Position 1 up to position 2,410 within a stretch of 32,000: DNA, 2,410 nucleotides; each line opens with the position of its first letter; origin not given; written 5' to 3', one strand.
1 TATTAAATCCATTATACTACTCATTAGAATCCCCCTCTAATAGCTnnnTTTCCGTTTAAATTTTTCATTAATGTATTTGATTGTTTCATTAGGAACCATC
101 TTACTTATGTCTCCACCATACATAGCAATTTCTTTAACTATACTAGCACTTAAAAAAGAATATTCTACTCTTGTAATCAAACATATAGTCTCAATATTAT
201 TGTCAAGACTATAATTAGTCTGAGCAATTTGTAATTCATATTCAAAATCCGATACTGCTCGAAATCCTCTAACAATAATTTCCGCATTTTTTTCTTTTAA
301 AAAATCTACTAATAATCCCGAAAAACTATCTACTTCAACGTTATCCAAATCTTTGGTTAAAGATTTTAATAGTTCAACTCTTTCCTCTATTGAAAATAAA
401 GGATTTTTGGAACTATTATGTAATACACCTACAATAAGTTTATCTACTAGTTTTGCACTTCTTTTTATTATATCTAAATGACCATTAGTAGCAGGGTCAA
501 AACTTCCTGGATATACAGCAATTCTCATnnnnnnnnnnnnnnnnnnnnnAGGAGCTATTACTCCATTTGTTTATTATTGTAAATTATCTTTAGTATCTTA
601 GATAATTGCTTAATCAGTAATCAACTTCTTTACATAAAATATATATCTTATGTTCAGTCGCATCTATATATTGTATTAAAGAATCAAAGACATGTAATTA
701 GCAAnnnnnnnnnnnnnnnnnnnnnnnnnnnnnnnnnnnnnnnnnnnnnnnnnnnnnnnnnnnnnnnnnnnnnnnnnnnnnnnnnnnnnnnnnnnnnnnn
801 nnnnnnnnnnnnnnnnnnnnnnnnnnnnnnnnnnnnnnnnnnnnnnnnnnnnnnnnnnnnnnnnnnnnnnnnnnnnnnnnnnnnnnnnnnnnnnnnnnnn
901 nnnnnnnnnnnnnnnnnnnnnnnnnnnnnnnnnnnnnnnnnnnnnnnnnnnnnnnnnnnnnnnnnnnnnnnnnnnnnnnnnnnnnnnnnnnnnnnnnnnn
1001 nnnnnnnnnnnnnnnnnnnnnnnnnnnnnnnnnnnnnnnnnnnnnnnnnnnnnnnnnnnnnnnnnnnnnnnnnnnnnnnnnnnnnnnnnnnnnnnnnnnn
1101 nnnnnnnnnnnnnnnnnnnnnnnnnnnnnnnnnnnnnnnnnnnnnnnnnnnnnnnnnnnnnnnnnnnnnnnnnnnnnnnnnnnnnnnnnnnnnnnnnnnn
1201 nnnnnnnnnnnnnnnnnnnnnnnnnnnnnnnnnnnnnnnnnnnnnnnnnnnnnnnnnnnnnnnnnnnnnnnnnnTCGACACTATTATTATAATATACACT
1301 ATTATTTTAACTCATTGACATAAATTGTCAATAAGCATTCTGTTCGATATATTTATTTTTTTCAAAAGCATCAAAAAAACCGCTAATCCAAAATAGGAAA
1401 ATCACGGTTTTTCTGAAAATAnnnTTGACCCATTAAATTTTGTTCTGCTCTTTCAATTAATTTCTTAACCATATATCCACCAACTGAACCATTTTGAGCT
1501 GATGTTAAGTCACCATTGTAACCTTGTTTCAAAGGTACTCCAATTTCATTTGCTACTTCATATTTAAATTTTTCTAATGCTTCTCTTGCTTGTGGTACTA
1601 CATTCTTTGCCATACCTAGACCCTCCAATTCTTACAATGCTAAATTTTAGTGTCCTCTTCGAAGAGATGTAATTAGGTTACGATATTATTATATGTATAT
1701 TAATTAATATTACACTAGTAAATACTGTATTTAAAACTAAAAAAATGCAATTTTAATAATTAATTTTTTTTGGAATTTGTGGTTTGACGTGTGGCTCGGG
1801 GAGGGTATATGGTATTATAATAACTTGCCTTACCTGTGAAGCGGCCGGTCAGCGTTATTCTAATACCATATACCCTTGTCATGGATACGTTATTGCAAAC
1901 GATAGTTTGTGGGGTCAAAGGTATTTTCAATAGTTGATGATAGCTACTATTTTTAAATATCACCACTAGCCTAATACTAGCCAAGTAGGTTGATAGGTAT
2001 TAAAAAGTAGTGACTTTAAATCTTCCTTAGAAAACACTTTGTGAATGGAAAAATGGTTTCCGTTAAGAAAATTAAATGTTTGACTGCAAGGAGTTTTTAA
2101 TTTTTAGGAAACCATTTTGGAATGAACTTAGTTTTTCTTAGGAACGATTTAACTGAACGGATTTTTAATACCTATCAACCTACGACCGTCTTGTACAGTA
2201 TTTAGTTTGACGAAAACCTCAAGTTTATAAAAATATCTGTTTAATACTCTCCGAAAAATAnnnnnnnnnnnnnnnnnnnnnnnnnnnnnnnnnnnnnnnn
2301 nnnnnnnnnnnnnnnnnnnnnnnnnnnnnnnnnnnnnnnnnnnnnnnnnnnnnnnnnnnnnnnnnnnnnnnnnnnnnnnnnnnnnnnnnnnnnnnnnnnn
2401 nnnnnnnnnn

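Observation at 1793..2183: Two paralogous ORF-free, highly structured ~400-500-nt elements with no family assignment (copy A)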

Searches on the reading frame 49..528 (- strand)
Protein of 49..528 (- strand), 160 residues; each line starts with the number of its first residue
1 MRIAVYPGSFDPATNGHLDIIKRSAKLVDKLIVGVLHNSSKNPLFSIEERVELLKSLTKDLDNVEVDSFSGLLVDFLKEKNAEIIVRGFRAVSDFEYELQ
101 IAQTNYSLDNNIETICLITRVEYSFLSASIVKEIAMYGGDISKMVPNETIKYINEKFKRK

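Call 45: find_encoding_contigs(protein=window:49-528:-, flank=10000, max_places=6)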
Protein seq(160 aa) (160 aa): 8 contigs read that carry it; 4 places shown.
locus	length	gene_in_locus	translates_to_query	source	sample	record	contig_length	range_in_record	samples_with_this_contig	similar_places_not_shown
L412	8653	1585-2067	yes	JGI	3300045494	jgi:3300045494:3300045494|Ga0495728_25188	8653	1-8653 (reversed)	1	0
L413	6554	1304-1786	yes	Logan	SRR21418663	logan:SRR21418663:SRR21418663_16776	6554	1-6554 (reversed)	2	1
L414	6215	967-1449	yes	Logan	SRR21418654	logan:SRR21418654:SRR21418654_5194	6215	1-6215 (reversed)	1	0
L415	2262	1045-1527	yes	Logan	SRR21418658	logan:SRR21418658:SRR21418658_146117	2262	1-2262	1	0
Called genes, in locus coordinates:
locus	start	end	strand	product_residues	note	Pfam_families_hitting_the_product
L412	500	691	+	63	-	PF00269:SASP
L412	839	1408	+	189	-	PF03602:Cons_hypoth95, PF05175:MTS, PF09445:Methyltransf_15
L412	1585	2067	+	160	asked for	PF01467:CTP_transf_like, PF08218:Citrate_ly_lig (faint)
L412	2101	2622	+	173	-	-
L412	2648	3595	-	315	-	PF07670:Gate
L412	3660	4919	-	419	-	PF01467:CTP_transf_like (faint), PF05636:HIGH_NTase1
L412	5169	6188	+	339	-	PF01515:PTA_PTB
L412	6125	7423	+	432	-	PF00871:Acetate_kinase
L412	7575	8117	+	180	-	PF02620:YceD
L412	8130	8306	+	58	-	PF01783:Ribosomal_L32p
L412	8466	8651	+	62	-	?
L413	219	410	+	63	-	PF00269:SASP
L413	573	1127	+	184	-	PF03602:Cons_hypoth95, PF05175:MTS, PF09445:Methyltransf_15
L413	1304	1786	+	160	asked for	PF01467:CTP_transf_like, PF08218:Citrate_ly_lig (faint)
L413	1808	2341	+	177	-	-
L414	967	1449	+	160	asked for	PF01467:CTP_transf_like, PF08218:Citrate_ly_lig (faint)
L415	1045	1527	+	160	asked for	PF01467:CTP_transf_like, PF08218:Citrate_ly_lig (faint)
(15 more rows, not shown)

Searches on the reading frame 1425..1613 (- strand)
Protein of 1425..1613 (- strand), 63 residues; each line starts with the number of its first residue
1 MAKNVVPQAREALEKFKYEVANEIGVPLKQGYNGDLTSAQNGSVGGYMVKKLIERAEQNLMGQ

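Call 28: find_encoding_contigs(protein=window:1425-1613:-, flank=4000, max_places=10)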
Protein seq(63 aa) (63 aa): 8 contigs read that carry it; 3 places shown.
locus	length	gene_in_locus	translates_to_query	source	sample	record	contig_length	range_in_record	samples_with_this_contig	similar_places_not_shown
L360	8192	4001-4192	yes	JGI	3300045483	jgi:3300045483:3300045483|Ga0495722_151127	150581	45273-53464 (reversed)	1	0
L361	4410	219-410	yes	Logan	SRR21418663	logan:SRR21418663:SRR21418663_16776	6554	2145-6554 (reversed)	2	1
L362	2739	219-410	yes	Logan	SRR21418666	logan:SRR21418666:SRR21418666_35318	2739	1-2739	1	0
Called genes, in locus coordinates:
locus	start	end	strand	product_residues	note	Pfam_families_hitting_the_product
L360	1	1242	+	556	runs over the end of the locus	PF02734:Dak2, PF21645:FakA-like_M, PF13684:FakA-like_C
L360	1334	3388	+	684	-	PF17191:RecG_wedge, PF04851:ResIII, PF00270:DEAD, PF00271:Helicase_C, PF19833:RecG_dom3_C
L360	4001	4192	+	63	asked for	PF00269:SASP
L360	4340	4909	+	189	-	PF03602:Cons_hypoth95, PF05175:MTS, PF09445:Methyltransf_15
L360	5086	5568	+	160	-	PF01467:CTP_transf_like, PF08218:Citrate_ly_lig (faint)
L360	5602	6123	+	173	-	-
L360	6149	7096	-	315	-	PF07670:Gate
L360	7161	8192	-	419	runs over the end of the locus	PF01467:CTP_transf_like (faint), PF05636:HIGH_NTase1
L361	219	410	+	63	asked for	PF00269:SASP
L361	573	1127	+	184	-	PF03602:Cons_hypoth95, PF05175:MTS, PF09445:Methyltransf_15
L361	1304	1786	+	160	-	PF01467:CTP_transf_like, PF08218:Citrate_ly_lig (faint)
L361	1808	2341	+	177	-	-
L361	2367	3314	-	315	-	PF07670:Gate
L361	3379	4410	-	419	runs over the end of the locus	PF01467:CTP_transf_like (faint), PF05636:HIGH_NTase1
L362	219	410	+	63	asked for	PF00269:SASP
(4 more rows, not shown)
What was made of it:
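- The recG-to-SASP gap is 612 nt here (L360, call 28).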

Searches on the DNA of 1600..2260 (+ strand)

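Call 4: search_rna_families(source=window, start=1600, end=2260, threshold=evalue, max_evalue=10, show_alignments=3)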
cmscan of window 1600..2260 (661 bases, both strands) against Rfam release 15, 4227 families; matches with E-value up to 10: 10.
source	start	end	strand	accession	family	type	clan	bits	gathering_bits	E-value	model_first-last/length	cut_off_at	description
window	1975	2200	-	RF04128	MIR8562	Gene; miRNA;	-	22.4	211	0.083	1-242/242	no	MIR8562 microRNA precursor family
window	2093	2128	-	RF01371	CRISPR-DR58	Gene; CRISPR;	-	21.6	38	0.13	1-37/37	no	CRISPR RNA direct repeat element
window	2003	2085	-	RF01254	snR34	Gene; snRNA; snoRNA; HACA-box;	CL00042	20.5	39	2.4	1-206/206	no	Small nucleolar RNA snR34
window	2093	2167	-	RF01467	rli36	Gene; sRNA;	-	18.4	50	2.1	1-84/84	no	Listeria sRNA rli36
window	1796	1882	+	RF02095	mir-2985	Gene; miRNA;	-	18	68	1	1-71/71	no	mir-2985 microRNA precursor family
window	1798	1880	-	RF01941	MIR1223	Gene; miRNA;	-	17.9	77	0.31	11-92/102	no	MIR1223 microRNA precursor family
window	2049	2119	+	RF03498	mir-3145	Gene; miRNA;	-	16.4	98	3.6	1-84/84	no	mir-3145 microRNA precursor family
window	1986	2180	-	RF04130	MIR7996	Gene; miRNA;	-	15.1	119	5.9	1-190/190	no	MIR7996 microRNA precursor family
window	2202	2231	+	RF02350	psRNA6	Gene; sRNA;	-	10.7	60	1.8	1-333/333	no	Nitrosomonas sRNA psRNA6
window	1810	1905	-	RF01494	rliD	Gene; antisense;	-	10.1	50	3.4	1-327/327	no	Listeria sRNA rliD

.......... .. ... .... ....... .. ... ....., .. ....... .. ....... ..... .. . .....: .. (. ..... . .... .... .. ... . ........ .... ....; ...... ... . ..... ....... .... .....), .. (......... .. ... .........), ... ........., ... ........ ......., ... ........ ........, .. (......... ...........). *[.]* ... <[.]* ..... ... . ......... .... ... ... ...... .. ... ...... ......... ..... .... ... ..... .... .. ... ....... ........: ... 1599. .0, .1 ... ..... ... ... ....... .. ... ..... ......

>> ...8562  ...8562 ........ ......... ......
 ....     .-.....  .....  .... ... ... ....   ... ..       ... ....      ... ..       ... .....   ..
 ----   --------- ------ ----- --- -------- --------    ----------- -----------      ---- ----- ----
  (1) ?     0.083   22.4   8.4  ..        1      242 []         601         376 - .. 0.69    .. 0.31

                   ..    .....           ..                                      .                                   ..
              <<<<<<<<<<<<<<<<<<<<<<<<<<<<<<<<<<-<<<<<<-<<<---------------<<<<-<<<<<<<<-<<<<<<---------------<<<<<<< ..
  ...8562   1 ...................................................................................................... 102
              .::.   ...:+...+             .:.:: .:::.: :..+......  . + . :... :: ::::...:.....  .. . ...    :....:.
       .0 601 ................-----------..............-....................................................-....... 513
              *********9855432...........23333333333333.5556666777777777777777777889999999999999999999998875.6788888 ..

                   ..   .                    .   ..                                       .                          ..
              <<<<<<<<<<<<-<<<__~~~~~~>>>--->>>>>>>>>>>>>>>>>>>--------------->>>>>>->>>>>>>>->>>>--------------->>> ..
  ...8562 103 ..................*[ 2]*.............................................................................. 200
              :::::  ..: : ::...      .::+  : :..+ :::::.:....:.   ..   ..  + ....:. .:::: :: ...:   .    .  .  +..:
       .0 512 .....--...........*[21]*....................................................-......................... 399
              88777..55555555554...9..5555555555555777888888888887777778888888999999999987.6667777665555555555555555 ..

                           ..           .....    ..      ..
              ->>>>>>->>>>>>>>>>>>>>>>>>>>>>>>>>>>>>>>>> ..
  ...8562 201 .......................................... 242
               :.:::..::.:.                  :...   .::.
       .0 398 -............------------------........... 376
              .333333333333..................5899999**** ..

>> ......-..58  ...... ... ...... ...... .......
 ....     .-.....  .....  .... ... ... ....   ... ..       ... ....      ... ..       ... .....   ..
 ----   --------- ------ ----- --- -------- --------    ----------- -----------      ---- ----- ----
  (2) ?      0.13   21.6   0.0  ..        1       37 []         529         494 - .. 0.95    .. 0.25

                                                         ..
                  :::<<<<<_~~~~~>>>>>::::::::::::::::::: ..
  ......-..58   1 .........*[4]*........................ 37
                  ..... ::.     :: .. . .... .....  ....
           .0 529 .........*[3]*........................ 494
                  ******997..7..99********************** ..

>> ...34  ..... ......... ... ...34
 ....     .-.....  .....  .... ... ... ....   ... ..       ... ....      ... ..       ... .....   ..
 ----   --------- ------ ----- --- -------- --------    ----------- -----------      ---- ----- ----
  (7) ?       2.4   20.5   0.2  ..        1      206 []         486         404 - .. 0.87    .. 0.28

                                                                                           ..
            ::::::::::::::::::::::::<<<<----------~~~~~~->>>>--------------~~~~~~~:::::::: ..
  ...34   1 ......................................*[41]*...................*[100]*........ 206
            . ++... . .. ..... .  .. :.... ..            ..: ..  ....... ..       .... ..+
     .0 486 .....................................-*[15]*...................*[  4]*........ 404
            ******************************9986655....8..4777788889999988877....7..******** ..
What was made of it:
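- On TwoAYGGAY (RF01731): Copy A gives no hit at E<=10 (call 4).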

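Call 50: search_dna_similar(query=window:1783-2212:+, collection=plasmids, mode=distant, max_evalue=0.01)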
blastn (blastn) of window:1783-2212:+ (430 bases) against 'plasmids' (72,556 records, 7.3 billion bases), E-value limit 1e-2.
No match.
